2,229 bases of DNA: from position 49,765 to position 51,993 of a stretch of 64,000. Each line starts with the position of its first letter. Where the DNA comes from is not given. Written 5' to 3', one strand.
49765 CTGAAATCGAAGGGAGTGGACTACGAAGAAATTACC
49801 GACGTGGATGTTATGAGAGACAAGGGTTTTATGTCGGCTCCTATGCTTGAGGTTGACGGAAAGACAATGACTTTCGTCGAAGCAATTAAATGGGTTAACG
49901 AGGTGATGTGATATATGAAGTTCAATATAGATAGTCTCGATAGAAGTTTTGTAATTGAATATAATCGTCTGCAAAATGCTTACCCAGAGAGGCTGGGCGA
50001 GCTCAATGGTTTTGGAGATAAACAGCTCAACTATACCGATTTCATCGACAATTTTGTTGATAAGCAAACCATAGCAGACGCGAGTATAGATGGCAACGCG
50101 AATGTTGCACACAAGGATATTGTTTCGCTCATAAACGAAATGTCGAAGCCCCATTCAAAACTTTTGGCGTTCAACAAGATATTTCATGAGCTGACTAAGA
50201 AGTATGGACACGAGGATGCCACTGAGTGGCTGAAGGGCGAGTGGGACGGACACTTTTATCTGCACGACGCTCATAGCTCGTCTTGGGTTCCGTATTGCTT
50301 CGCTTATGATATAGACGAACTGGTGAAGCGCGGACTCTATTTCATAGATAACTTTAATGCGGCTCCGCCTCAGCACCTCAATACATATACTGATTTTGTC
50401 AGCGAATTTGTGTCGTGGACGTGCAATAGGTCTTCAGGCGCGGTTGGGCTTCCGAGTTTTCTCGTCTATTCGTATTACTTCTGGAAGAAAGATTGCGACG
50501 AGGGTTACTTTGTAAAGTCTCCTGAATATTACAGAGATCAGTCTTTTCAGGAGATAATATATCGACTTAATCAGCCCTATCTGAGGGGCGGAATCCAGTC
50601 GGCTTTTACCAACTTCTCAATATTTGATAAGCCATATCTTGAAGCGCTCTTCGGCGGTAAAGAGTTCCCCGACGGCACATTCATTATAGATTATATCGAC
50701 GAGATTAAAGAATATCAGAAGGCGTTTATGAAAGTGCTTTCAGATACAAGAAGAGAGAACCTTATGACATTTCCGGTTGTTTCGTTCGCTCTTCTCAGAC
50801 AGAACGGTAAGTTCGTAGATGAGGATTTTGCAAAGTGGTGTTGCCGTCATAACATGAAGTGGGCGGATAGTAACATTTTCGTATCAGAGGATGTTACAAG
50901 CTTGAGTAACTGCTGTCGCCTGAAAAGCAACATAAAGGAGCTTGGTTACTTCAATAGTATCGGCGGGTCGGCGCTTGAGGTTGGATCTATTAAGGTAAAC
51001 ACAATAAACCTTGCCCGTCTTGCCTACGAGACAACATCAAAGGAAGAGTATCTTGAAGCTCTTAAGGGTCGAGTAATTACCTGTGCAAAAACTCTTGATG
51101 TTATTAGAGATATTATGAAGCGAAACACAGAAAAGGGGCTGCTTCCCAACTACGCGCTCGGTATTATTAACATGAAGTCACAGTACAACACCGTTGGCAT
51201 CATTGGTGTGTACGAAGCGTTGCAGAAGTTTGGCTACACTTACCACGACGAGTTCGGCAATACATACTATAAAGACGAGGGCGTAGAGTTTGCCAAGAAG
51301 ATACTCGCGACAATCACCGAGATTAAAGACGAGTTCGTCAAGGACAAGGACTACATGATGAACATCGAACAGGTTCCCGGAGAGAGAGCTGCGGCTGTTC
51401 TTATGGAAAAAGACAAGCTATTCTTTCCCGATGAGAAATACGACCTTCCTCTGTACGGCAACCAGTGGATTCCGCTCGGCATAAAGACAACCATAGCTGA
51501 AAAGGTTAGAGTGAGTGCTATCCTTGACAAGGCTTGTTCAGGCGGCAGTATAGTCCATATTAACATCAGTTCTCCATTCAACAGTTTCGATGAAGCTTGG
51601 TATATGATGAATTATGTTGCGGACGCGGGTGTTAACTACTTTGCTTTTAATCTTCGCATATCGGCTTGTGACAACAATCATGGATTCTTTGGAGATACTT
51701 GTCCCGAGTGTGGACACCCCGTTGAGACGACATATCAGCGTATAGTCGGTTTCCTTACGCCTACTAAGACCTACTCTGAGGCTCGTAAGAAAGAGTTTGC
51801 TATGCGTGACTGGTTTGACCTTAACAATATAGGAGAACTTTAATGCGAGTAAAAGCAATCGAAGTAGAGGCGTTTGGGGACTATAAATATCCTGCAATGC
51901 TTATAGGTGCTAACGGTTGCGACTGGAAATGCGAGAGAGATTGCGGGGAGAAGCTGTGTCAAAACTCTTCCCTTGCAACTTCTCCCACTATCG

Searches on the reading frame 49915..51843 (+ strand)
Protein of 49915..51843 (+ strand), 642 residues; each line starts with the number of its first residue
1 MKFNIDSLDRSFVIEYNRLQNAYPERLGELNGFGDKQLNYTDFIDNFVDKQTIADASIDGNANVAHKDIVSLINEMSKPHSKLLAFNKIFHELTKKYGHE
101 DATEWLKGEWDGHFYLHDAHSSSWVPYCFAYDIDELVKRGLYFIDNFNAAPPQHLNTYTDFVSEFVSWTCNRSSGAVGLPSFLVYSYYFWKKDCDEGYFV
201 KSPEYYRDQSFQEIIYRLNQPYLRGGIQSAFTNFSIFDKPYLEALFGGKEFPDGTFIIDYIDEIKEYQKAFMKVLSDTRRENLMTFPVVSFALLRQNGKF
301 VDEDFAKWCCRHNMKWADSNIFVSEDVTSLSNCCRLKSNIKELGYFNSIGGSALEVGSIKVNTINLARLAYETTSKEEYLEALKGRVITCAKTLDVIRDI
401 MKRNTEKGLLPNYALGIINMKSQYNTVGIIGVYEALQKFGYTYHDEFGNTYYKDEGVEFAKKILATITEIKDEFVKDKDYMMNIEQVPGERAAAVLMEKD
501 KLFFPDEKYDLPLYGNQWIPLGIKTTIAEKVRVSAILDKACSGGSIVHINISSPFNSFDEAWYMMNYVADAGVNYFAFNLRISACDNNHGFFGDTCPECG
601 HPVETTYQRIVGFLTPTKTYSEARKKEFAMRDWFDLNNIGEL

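Call 11: search_protein_families(library=pfam, proteins=[window:49915-51843:+], max_evalue=0.01)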
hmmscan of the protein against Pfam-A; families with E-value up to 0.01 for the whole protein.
window:49915-51843:+ (642 aa): 1 family
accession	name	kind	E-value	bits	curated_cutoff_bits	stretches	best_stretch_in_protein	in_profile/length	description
PF13597.11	NRDD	-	9.4e-88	295.7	26.2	1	79-632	6-560/562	Anaerobic ribonucleoside-triphosphate reductase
